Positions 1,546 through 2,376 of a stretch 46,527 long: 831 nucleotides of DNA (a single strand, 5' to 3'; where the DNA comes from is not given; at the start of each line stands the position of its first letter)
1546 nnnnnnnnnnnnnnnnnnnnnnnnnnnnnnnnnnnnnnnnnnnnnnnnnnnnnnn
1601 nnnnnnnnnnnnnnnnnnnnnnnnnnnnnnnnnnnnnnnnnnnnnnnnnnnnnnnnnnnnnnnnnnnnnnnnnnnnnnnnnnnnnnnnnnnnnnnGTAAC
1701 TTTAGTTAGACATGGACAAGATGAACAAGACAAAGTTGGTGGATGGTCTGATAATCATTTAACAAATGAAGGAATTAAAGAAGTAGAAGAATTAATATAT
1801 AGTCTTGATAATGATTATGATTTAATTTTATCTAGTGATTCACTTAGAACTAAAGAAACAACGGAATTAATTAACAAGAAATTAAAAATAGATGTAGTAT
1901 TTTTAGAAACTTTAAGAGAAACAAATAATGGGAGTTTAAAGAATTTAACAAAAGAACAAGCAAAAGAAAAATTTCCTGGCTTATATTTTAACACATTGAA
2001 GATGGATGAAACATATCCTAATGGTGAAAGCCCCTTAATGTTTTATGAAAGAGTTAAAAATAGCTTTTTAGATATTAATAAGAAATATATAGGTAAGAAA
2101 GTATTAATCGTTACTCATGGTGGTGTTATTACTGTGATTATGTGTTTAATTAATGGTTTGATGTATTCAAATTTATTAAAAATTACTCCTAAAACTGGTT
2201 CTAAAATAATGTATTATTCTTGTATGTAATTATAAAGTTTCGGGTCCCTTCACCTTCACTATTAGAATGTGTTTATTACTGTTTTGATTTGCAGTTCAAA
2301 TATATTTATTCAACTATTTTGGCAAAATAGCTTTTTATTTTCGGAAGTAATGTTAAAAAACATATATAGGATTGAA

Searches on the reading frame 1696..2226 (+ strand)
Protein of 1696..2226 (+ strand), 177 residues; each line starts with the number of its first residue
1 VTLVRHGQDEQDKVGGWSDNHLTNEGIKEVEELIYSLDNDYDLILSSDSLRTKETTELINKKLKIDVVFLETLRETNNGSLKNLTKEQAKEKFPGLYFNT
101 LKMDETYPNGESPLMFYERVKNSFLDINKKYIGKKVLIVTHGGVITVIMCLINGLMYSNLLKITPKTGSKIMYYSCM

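Call 3: search_protein_families(library=pfam, proteins=[window:1696-2226:+], max_evalue=1)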
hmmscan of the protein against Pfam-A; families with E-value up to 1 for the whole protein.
window:1696-2226:+ (177 aa): 2 families
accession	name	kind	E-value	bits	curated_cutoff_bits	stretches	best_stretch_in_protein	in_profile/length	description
PF00300.27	His_Phos_1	-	9.1e-36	123.8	21.7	1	2-166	2-172/194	Histidine phosphatase superfamily (branch 1)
PF25136.1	DUF7823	-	0.037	15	27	1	24-67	14-57/109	Domain of unknown function (DUF7823)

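Call 4: search_protein_families(library=ncbifam, proteins=[window:1696-2226:+], max_evalue=1)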
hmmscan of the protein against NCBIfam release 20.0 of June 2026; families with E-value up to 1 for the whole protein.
window:1696-2226:+ (177 aa): 20 families
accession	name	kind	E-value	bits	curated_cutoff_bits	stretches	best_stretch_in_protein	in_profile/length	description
TIGR03162.1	ribazole_cobC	equivalog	1.2e-27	96.5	162.9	1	1-169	1-172/176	alpha-ribazole phosphatase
NF005567.0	PRK07238.1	equivalog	8.9e-18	64.7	326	1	2-148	181-333/378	bifunctional RNase H/acid phosphatase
NF045917.1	PhserinePhPspA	equivalog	5.9e-15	55.5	350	1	3-156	6-165/211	phosphoserine phosphatase PspA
NF002339.0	PRK01295.1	equivalog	1.3e-13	50.9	316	1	2-173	6-190/206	2,3-bisphosphoglycerate-dependent phosphoglycerate mutase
NF002901.0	PRK03482.1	equivalog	5.9e-13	48.9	261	1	1-155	4-164/215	2,3-diphosphoglycerate-dependent phosphoglycerate mutase GpmB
NF011580.0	PRK15004.1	equivalog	5.2e-12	46.2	250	1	3-160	5-168/203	adenosylcobalamin/alpha-ribazole phosphatase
NF038349.1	dPGM_arch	equivalog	2.8e-09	37.1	225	1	1-155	1-151/194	2,3-diphosphoglycerate-dependent phosphoglycerate mutase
TIGR01258.1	pgm_1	subfamily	1.6e-08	34.3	81.7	2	2-93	4-104/245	2,3-bisphosphoglycerate-dependent phosphoglycerate mutase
NF002217.0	PRK01112.1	equivalog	5.4e-08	32.5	320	2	65-173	101-213/228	2,3-bisphosphoglycerate-dependent phosphoglycerate mutase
NF010713.0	PRK14115.1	equivalog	1.7e-07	30.8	305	2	2-93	5-105/248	2,3-diphosphoglycerate-dependent phosphoglycerate mutase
NF009994.0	PRK13463.1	equivalog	2.9e-07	30.5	277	1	3-158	7-168/203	phosphoserine phosphatase 1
NF009993.0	PRK13462.1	equivalog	1.4e-06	28.1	226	1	2-149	9-155/203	acid phosphatase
NF010717.0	PRK14119.1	equivalog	3.3e-06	26.8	378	1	3-93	6-105/228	2,3-diphosphoglycerate-dependent phosphoglycerate mutase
NF010716.0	PRK14118.1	equivalog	3.6e-06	26.5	409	2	3-93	5-104/227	2,3-diphosphoglycerate-dependent phosphoglycerate mutase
TIGR03848.1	MSMEG_4193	subfamily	1.3e-05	24.7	203.85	1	1-158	2-169/204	MSMEG_4193 family putative phosphomutase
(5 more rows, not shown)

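Call 5: search_protein_families(library=padloc, proteins=[window:1696-2226:+], max_evalue=1)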
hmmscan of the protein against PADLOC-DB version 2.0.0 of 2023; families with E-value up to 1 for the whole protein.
window:1696-2226:+ (177 aa): 2 families
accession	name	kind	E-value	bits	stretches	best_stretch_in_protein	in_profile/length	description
PDLC02560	PglZ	-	0.0086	12.2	1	22-153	500-628/798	PglZ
PDLC00228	KwaB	-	0.012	13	1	23-49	143-169/300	DUF4868 domain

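Call 19: search_solved_structures(query=window:1696-2226:+, max_evalue=0.001, show_alignments=3)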
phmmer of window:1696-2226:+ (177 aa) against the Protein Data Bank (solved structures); distinct sequences matched with E-value up to 0.001: 36.
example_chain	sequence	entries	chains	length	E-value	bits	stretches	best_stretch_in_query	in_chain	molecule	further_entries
1fzt_A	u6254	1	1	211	3e-11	46.9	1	2-174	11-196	PHOSPHOGLYCERATE MUTASE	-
4ij5_A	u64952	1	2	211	5.4e-09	39.5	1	2-158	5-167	Phosphoserine phosphatase 1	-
9mmh_A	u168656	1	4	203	9.2e-08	35.5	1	2-171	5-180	Phosphoglycerate mutase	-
4ij6_A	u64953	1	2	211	1.2e-07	35.2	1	3-158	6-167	Phosphoserine phosphatase 1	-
1ebb_A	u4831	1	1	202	1.9e-07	34.5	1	3-153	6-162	PHOSPHATASE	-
1h2e_A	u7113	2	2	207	2.1e-07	34.4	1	3-153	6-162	PHOSPHATASE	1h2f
3d8h_A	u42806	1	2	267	3.5e-07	33.6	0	1-93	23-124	Glycolytic phosphoglycerate mutase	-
9nv5_A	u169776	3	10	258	3.9e-07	33.5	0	106-156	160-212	Phosphoglycerate mutase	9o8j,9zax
4emb_A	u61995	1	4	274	5.9e-07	32.9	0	2-93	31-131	2,3-bisphosphoglycerate-dependent phosphoglycerate mutase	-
5vve_A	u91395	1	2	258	1.6e-06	31.5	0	2-93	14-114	Phosphoglycerate mutase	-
6nru_A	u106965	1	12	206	2.9e-06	30.7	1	3-156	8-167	CobC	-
5um0_A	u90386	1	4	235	1.6e-05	28.2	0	3-94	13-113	2,3-bisphosphoglycerate-dependent phosphoglycerate mutase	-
2eoa_A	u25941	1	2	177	6.8e-05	26.2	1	3-150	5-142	Alpha-ribazole-5'-phosphate phosphatase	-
2p6m_A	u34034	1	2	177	9.2e-05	25.8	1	3-150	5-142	Alpha-ribazole-5'-phosphate phosphatase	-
2ekz_A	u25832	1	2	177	9.2e-05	25.8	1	3-150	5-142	Alpha-ribazole-5'-phosphate phosphatase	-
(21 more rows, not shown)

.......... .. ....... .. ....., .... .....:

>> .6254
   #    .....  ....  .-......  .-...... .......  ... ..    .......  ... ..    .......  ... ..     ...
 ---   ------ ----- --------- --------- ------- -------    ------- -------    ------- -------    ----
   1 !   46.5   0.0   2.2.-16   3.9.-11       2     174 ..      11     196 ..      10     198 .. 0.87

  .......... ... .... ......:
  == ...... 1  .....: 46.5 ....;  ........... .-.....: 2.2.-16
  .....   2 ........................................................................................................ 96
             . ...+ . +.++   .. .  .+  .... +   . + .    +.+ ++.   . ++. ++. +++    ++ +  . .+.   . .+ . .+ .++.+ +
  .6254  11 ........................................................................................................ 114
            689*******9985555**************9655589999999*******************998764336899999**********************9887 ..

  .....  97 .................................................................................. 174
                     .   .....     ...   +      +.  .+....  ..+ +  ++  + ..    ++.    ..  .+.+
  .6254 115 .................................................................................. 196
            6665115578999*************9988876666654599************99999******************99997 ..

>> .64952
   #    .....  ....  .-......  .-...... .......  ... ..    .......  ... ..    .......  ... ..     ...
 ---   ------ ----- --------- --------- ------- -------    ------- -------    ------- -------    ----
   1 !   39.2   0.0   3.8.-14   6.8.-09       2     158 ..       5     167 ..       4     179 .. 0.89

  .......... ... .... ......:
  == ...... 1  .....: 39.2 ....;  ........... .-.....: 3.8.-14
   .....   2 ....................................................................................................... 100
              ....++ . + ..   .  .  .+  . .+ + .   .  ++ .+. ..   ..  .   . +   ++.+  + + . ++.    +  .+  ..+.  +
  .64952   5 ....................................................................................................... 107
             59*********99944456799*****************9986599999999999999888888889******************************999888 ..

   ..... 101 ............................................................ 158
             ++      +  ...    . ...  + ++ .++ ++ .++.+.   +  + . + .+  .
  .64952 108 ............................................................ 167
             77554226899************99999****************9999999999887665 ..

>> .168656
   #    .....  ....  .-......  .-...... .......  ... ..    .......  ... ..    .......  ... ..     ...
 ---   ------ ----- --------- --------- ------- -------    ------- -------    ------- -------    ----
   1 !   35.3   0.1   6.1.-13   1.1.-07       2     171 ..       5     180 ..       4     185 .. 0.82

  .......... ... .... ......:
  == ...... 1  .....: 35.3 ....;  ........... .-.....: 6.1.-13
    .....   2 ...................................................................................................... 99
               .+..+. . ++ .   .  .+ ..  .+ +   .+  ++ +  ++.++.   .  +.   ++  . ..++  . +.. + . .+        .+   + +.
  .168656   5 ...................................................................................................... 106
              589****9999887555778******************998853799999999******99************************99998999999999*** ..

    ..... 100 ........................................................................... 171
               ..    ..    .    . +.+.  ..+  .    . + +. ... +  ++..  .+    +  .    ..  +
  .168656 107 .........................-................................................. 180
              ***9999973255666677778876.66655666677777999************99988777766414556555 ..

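Call 49: search_protein_representatives(protein=window:1696-2226:+)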
Query: 177 residues. Proteins with E-value up to 0.001 (for the whole library): 6871; up to 1e-10: 554; up to 1e-30: 31. The best 150 are listed.
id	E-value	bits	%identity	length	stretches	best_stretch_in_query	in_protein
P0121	4.8e-56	205.7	56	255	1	3-171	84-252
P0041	2.1e-55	203.6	53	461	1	3-171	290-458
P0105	1.3e-49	184.8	50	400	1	3-171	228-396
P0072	1.6e-48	181.2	51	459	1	1-170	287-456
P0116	2.4e-48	180.6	57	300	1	22-171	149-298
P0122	5.3e-48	179.5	53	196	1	2-166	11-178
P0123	6.9e-48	179.2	59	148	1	30-166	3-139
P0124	3.5e-47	176.9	51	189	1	1-173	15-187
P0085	1.3e-46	175.0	50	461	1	1-171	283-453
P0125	4.0e-44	166.9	48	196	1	3-169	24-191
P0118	6.5e-41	156.5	49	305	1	1-167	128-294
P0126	5.2e-40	153.5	46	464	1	3-160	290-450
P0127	3.1e-39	151.0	46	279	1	3-162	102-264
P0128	1.5e-38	148.8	42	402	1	1-170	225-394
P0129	1.9e-38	148.4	50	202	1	2-160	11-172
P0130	2.3e-38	148.2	45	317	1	3-169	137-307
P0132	2.8e-38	147.9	44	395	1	1-167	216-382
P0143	2.6e-32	128.5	45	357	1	2-160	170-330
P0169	2.4e-22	96.1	34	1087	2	1-148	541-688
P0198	2.5e-18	83.0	38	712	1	2-156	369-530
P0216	3.9e-17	79.1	37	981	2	5-149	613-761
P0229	5.7e-16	75.3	30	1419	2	3-149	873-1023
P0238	1.5e-15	74.0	30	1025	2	1-171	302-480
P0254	1.0e-14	71.2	36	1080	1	2-151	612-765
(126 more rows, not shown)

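Call 50: search_protein_families(library=pfam, proteins=[P0128, P0132, P0143, P0130, P0169, P0198, P0216, P0229, P0238, P0254], max_evalue=0.001)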
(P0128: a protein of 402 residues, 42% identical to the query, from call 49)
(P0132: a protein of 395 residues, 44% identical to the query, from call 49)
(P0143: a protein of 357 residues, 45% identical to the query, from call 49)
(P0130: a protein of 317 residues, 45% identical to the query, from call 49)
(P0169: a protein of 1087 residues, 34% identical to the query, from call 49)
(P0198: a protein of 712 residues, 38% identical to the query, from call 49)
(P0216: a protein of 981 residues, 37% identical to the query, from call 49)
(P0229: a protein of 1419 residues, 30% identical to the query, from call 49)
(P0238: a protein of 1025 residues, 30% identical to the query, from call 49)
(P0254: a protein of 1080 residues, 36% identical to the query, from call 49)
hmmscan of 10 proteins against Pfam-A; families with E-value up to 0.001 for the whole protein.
P0128 (402 aa): 2 families
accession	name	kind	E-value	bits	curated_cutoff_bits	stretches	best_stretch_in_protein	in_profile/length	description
PF00300.27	His_Phos_1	-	2.4e-31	109.3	21.7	1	225-398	1-180/194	Histidine phosphatase superfamily (branch 1)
PF08843.17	AbiEii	-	5.9e-06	26.8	22.5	1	106-198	133-217/238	Nucleotidyl transferase AbiEii toxin, Type IV TA system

P0132 (395 aa): 1 family
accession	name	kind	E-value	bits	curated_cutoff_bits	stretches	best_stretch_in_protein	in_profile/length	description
PF00300.27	His_Phos_1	-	2.5e-35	122.3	21.7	1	216-388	1-179/194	Histidine phosphatase superfamily (branch 1)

P0143 (357 aa): 2 families
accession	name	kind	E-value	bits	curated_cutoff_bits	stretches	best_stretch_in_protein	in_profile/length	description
PF00300.27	His_Phos_1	-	1e-42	146.4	21.7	1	169-352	1-187/194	Histidine phosphatase superfamily (branch 1)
PF00293.34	NUDIX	-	4e-13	50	21.1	1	35-138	8-118/134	NUDIX domain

P0130 (317 aa): 2 families
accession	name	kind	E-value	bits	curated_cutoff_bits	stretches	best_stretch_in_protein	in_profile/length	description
PF00300.27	His_Phos_1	-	2.5e-30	106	21.7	1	135-307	1-175/194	Histidine phosphatase superfamily (branch 1)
PF08843.17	AbiEii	-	2.3e-10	41.3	22.5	1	16-99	139-222/238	Nucleotidyl transferase AbiEii toxin, Type IV TA system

P0169 (1087 aa): 3 families
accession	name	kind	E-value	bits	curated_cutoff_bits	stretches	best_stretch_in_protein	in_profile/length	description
PF00133.28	tRNA-synt_1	-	1.5e-135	452.6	22.7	3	21-528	2-285/414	tRNA synthetases class I (I, L, M and V)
PF00300.27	His_Phos_1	-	6.9e-69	231.8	21.7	2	541-697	1-163/194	Histidine phosphatase superfamily (branch 1)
PF09334.17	tRNA-synt_1g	-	1.1e-16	61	20.1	2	51-190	8-128/391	tRNA synthetases class I (M)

P0198 (712 aa): 5 families
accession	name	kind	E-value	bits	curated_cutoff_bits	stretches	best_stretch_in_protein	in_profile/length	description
PF00300.27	His_Phos_1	-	1.8e-45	155.4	21.7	1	368-543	1-176/194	Histidine phosphatase superfamily (branch 1)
PF01743.26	PolyA_pol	-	1.4e-38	132.5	23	1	30-161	1-126/126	Poly A polymerase head domain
PF12627.12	PolyA_pol_RNAbd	-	1.1e-17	63.9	22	1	188-248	1-60/64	Probable RNA and SrmB- binding site of polymerase A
PF13735.12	tRNA_NucTran2_2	-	7.5e-12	45.9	27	1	654-703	99-148/149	tRNA nucleotidyltransferase domain 2 putative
PF01966.28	HD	-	6.4e-09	36.6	22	1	274-347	22-93/116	HD domain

P0216 (981 aa): 4 families
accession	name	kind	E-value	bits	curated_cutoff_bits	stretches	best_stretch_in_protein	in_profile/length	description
PF00133.28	tRNA-synt_1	-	1.7e-94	317.4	22.7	2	39-586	13-274/414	tRNA synthetases class I (I, L, M and V)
PF00300.27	His_Phos_1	-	6.1e-37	127.6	21.7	1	611-768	3-162/194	Histidine phosphatase superfamily (branch 1)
PF09334.17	tRNA-synt_1g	-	3.1e-17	62.9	20.1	2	54-203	4-134/391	tRNA synthetases class I (M)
PF13603.12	tRNA-synt_1_2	-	5e-09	36.3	25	1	380-428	86-134/185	Leucyl-tRNA synthetase, editing domain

P0229 (1419 aa): 5 families
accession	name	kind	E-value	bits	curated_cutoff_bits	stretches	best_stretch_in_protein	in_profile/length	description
PF00133.28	tRNA-synt_1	-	4.2e-143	477.5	22.7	2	18-485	2-265/414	tRNA synthetases class I (I, L, M and V)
PF00300.27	His_Phos_1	-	2.6e-82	275.6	21.7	2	871-1061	1-189/194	Histidine phosphatase superfamily (branch 1)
PF19302.4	DUF5915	-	1.1e-34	120.2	27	1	1229-1418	2-194/195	Domain of unknown function (DUF5915)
PF08264.19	Anticodon_1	-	8.8e-33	113.7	25.1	1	1065-1210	1-146/148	Anticodon-binding domain of tRNA ligase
PF09334.17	tRNA-synt_1g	-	7.8e-17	61.5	20.1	1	775-847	310-380/391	tRNA synthetases class I (M)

P0238 (1025 aa): 5 families
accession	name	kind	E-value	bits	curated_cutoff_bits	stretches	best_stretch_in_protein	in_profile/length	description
PF00300.27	His_Phos_1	-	1.1e-77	260.5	21.7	2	302-486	1-183/194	Histidine phosphatase superfamily (branch 1)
PF00133.28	tRNA-synt_1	-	1.1e-53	182.9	22.7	2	483-612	287-413/414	tRNA synthetases class I (I, L, M and V)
PF08264.19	Anticodon_1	-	1.8e-32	112.7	25.1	1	681-829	1-146/148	Anticodon-binding domain of tRNA ligase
PF19302.4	DUF5915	-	1.1e-29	103.8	27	1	846-1023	2-189/195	Domain of unknown function (DUF5915)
PF09334.17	tRNA-synt_1g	-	1.6e-05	24.3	20.1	0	565-623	318-375/391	tRNA synthetases class I (M)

P0254 (1080 aa): 5 families
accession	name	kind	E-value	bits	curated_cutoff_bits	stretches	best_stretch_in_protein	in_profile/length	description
PF00133.28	tRNA-synt_1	-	1.4e-102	344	22.7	2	19-575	2-257/414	tRNA synthetases class I (I, L, M and V)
PF00300.27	His_Phos_1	-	1.9e-48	165.2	21.7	1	612-789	2-181/194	Histidine phosphatase superfamily (branch 1)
PF08264.19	Anticodon_1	-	1.3e-25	90.4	25.1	1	959-1079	1-106/148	Anticodon-binding domain of tRNA ligase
PF09334.17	tRNA-synt_1g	-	9.8e-16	57.9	20.1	2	860-902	315-356/391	tRNA synthetases class I (M)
PF13603.12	tRNA-synt_1_2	-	0.00014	21.8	25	0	381-431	84-134/185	Leucyl-tRNA synthetase, editing domain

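Call 52: list_cluster_members(proteins=[P0122, P0124, P0129, P0143, P0169, P0198, P0229, P0254, P0238, P0216])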
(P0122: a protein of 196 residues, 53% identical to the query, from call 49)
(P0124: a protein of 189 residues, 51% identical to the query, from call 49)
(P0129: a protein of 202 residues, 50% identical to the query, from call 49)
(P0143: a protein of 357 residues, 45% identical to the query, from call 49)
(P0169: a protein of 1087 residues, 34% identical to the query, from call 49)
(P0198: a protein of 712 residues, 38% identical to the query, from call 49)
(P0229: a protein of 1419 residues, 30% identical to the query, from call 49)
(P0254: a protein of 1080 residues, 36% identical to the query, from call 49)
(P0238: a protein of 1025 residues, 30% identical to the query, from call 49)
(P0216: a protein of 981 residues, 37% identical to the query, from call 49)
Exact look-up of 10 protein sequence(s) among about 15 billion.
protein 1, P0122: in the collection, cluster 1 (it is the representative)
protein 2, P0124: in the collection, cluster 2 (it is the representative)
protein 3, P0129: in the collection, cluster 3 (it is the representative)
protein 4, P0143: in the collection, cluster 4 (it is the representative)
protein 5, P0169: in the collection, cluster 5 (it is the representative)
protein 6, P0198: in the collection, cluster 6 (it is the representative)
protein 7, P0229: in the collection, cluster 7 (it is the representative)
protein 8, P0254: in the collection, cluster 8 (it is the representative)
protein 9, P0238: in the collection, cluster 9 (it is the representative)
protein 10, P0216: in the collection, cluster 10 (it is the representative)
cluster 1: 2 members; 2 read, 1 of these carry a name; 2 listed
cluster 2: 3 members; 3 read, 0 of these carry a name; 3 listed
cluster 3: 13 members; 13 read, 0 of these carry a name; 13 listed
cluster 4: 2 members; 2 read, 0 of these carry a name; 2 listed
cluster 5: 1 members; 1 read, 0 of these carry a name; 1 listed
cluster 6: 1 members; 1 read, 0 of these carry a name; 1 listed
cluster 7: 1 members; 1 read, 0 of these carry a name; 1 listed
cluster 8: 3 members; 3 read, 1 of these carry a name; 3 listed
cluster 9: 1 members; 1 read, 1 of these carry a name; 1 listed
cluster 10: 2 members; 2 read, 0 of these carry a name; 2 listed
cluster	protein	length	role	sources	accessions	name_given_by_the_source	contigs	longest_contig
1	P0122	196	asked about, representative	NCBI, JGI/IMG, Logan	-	probable phosphoglycerate mutase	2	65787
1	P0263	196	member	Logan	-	-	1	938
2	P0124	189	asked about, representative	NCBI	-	-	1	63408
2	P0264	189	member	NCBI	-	-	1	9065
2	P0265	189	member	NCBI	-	-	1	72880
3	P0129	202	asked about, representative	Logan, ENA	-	-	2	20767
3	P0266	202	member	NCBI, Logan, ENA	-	-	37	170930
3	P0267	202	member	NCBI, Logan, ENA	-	-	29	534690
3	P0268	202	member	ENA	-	-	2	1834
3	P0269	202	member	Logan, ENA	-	-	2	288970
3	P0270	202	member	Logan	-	-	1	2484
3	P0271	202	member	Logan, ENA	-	-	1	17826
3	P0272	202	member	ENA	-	-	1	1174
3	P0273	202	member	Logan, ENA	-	-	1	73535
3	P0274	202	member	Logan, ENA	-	-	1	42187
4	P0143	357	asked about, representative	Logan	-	-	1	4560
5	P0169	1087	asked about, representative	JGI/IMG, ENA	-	-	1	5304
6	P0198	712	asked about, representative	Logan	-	-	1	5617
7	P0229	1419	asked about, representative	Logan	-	-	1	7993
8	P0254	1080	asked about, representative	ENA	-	-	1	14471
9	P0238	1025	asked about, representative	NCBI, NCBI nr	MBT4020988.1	class I tRNA ligase family protein, partial [Candidatus Peribacteria bacterium] | class I tRNA ligase family protein [Candidatus Peribacteria bacterium]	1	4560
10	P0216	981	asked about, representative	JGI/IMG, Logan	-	-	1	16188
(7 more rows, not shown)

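Call 56: find_encoding_contigs(protein=P0124, flank=5000, max_places=3)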
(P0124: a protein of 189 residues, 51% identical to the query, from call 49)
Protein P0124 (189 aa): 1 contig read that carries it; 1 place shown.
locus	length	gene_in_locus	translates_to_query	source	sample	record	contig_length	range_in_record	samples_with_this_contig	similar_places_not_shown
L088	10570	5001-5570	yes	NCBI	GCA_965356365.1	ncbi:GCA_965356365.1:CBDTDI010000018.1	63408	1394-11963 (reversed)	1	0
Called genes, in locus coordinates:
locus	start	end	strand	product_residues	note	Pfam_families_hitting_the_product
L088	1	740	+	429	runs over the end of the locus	PF00149:Metallophos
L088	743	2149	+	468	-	PF01938:TRAM, PF05958:tRNA_U5-meth_tr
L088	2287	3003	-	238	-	-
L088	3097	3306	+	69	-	PF13560:HTH_31, PF12844:HTH_19, PF01381:HTH_3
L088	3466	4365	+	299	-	-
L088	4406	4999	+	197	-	PF04199:Cyclase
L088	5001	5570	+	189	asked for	PF00300:His_Phos_1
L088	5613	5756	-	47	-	PF07295:DUF1451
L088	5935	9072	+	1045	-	PF09479:Flg_new, PF13306:LRR_5, PF13855:LRR_8 (faint), PF12799:LRR_4 (faint), PF23952:LRR_EndoS (faint), PF13306:LRR_5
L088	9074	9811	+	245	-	PF19700:DUF6198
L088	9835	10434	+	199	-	PF08942:DUF1919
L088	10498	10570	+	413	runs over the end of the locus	PF05343:Peptidase_M42, PF01546:Peptidase_M20, PF04389:Peptidase_M28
